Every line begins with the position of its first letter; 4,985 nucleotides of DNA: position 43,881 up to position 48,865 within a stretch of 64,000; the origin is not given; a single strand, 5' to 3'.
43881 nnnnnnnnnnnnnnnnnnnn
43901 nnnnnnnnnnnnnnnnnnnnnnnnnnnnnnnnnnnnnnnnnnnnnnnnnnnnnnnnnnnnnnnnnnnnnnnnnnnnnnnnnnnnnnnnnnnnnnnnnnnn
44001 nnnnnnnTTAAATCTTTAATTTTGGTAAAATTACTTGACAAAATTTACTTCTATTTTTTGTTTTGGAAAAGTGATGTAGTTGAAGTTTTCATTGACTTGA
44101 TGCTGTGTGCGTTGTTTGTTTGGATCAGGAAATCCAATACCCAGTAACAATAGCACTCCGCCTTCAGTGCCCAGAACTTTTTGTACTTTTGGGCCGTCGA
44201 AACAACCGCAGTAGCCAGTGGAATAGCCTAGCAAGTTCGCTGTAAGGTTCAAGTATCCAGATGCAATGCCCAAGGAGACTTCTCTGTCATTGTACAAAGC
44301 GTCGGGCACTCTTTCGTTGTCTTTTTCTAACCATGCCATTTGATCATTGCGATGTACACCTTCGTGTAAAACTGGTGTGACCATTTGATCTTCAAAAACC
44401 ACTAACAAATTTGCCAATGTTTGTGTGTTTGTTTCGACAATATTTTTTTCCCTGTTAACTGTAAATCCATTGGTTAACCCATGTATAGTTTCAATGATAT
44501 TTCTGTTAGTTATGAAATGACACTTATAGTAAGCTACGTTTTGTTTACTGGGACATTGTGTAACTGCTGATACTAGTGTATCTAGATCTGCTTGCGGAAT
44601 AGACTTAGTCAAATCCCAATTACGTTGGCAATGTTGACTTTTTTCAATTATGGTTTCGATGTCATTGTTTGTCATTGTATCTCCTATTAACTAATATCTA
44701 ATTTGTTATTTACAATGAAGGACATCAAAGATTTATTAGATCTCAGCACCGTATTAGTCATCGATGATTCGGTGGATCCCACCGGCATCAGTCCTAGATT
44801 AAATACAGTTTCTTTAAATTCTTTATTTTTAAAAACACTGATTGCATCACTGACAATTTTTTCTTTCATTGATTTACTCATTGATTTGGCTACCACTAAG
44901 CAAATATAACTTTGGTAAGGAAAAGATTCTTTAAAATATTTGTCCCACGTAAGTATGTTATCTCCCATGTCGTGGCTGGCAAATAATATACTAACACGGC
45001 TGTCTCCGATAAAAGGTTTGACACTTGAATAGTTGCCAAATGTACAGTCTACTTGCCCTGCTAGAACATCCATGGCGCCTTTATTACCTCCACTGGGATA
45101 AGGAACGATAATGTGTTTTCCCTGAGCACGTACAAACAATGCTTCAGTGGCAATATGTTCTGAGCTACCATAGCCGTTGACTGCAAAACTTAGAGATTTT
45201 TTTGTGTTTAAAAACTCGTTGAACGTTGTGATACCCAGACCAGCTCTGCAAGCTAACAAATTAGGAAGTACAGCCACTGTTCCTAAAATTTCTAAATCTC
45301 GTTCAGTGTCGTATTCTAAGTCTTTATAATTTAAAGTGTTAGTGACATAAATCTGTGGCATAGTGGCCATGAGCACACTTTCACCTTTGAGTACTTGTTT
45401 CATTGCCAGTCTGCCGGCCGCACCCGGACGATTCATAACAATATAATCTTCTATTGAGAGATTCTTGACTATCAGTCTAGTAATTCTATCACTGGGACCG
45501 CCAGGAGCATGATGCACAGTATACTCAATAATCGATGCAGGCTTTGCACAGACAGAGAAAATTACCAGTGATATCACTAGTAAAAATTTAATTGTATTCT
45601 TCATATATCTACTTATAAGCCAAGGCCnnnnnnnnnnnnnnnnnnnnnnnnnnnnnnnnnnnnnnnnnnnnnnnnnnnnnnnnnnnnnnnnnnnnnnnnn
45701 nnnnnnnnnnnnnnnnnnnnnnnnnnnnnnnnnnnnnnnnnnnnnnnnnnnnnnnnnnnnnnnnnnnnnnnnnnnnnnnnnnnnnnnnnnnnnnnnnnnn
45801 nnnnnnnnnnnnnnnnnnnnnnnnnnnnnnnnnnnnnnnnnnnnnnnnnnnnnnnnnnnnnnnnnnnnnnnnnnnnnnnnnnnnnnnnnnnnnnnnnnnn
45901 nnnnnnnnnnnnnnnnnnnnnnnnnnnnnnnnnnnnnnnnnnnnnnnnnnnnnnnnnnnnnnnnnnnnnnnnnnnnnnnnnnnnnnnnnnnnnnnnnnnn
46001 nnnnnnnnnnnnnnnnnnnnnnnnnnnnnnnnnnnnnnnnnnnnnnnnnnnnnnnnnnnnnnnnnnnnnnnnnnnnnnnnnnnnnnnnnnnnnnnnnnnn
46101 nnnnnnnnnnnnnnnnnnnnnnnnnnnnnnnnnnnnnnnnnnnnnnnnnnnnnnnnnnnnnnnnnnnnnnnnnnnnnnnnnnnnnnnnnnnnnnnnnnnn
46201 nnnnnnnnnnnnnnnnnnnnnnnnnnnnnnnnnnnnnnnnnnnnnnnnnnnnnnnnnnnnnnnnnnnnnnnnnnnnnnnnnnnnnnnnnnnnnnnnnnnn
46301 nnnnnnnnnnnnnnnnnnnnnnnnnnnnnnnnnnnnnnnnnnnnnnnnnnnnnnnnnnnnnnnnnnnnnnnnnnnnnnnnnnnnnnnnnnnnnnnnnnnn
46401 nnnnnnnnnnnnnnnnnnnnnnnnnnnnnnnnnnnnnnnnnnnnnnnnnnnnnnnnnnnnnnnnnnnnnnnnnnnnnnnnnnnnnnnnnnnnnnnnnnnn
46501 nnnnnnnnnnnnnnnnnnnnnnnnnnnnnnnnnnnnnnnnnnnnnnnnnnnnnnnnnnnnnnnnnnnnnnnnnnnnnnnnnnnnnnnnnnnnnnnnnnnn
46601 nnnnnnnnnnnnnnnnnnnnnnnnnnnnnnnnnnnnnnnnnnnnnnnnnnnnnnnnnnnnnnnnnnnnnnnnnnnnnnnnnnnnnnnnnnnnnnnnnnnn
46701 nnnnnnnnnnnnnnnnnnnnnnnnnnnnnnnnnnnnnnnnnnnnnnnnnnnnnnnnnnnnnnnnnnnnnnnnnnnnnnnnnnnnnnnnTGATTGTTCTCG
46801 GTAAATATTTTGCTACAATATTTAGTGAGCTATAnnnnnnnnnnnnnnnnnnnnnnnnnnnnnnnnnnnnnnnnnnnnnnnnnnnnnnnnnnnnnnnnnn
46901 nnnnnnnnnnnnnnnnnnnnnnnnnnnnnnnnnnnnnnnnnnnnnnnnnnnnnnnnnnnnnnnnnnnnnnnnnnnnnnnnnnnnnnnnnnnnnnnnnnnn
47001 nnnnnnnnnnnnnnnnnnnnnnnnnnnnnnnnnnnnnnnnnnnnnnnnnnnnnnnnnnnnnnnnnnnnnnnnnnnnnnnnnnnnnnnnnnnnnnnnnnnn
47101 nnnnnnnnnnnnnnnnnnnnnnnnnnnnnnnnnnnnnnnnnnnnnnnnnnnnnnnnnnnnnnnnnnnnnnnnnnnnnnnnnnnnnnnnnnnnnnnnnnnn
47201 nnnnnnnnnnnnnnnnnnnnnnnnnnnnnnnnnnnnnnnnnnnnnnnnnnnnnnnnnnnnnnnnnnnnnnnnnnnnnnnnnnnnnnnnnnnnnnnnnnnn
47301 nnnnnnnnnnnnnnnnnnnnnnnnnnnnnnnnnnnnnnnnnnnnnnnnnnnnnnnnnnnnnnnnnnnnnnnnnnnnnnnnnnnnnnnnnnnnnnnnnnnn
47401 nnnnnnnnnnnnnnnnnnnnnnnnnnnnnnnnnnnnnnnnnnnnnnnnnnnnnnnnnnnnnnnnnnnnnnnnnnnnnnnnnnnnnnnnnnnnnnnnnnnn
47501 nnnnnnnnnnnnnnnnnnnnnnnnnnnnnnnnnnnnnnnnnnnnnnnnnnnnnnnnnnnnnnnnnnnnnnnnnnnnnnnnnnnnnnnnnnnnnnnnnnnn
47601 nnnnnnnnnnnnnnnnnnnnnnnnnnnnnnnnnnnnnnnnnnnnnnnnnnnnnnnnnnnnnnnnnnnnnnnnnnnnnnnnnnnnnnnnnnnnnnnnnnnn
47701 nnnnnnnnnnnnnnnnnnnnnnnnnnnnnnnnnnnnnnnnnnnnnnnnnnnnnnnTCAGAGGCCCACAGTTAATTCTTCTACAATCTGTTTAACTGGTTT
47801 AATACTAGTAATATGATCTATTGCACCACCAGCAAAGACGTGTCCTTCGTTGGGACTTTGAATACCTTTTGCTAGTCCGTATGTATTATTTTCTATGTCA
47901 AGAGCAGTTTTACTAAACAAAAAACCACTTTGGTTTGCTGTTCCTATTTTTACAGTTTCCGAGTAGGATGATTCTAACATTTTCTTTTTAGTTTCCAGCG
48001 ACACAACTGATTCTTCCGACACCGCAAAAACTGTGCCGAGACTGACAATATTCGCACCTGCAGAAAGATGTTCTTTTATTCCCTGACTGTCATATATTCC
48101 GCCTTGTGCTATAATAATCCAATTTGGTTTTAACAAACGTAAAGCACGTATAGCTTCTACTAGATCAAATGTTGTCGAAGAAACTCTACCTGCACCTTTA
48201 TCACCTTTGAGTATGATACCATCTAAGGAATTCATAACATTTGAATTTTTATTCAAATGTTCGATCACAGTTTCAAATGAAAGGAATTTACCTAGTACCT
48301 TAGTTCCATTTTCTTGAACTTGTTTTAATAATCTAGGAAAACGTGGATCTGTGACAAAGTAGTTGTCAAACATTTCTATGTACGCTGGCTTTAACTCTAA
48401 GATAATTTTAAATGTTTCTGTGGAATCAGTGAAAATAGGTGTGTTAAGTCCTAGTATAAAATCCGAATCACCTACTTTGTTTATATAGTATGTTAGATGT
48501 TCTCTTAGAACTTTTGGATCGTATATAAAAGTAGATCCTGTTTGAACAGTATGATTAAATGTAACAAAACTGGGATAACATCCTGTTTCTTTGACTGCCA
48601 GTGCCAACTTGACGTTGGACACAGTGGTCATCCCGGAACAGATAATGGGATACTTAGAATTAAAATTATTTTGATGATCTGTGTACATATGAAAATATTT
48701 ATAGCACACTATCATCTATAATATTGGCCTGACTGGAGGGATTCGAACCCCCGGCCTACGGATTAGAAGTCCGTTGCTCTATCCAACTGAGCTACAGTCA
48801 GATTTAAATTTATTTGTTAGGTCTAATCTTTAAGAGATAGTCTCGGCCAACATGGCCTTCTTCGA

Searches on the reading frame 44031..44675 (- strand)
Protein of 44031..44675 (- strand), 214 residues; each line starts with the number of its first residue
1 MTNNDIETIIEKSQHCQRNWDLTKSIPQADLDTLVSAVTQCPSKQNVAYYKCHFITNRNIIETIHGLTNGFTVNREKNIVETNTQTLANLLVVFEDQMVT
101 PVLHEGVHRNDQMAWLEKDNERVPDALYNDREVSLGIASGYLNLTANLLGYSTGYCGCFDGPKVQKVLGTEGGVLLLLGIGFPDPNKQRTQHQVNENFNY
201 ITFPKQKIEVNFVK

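Call 80: search_protein_families(library=pfam, proteins=[window:44031-44675:-], max_evalue=0.01)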
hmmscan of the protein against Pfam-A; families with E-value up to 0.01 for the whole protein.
window:44031-44675:- (214 aa): 1 family
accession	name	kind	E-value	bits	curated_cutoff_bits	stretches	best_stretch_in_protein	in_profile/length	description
PF00881.29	Nitroreductase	-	1.1e-08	35.9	23.5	1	15-181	5-166/167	Nitroreductase family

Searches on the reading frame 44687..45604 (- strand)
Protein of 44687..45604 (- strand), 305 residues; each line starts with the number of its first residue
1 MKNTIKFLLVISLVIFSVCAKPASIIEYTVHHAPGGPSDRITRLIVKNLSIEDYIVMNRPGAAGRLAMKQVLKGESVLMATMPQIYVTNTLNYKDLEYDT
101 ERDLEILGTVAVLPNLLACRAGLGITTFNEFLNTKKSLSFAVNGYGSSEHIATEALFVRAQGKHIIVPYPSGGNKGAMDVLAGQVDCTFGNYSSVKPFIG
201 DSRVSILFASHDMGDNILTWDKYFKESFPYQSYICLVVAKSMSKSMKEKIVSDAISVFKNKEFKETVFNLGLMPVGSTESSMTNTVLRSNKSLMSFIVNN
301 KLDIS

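Call 80: search_protein_families(library=pfam, proteins=[window:44687-45604:-], max_evalue=0.01)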
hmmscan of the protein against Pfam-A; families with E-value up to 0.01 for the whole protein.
window:44687-45604:- (305 aa): 1 family
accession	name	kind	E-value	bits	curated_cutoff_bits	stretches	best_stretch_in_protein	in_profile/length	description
PF03401.19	TctC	-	1.4e-14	54.7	27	1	54-277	17-249/274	Tripartite tricarboxylate transporter family receptor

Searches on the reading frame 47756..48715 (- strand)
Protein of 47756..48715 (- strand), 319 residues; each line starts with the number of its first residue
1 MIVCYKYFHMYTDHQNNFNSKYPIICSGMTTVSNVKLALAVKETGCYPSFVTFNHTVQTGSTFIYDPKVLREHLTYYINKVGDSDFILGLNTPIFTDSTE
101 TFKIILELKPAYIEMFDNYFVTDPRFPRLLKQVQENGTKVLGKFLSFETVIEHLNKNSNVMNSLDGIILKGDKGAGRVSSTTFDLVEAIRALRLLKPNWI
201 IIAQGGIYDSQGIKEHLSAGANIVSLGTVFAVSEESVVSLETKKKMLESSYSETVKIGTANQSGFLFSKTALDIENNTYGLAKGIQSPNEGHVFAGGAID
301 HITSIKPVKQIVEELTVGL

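Call 80: search_protein_families(library=pfam, proteins=[window:47756-48715:-], max_evalue=0.01)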
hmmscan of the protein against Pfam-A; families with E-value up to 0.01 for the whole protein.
window:47756-48715:- (319 aa): 3 families
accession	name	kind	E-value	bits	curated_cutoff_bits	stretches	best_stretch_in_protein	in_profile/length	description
PF03060.21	NMO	-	1.1e-14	55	28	1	182-254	181-249/331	Nitronate monooxygenase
PF00478.31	IMPDH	-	2.6e-08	33.7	25.6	1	198-247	207-256/345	IMP dehydrogenase / GMP reductase domain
PF01180.27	DHO_dh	-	0.002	17.8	27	1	189-237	230-279/291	Dihydroorotate dehydrogenase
